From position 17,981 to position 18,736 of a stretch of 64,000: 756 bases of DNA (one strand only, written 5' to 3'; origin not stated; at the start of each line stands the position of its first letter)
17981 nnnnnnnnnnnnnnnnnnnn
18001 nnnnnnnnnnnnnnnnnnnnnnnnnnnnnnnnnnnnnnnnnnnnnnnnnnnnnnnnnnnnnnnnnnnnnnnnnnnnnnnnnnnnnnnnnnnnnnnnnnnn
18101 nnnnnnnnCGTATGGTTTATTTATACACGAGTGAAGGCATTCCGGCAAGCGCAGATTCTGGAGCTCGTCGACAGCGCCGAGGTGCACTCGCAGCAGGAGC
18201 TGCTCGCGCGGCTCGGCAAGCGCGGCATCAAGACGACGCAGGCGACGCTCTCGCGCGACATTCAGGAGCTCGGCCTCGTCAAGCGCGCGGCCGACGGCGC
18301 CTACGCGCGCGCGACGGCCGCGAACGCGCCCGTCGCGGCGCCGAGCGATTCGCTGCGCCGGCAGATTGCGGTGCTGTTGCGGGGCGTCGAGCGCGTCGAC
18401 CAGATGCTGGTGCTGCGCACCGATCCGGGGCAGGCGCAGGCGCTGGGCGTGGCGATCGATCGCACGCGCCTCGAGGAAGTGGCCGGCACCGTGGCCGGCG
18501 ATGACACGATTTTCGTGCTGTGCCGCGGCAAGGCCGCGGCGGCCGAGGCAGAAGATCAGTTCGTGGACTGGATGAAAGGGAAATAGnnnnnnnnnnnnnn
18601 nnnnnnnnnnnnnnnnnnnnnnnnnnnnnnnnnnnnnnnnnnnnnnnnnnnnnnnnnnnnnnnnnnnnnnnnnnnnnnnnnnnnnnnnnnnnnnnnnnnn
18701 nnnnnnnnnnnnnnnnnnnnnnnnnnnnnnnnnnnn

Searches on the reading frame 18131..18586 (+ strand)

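Call 46: search_protein_families(library=pfam, max_evalue=0.000001, proteins=[window:18131-18586:+])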
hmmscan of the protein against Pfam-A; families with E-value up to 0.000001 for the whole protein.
window:18131-18586:+ (151 aa): 2 families
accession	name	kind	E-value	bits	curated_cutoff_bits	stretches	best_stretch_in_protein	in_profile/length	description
PF02863.23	Arg_repressor_C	-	7.4e-21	74.2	25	1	83-144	5-66/68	Arginine repressor, C-terminal domain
PF01316.27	Arg_repressor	-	2.8e-17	62.7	27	1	2-56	3-57/70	Arginine repressor, DNA binding domain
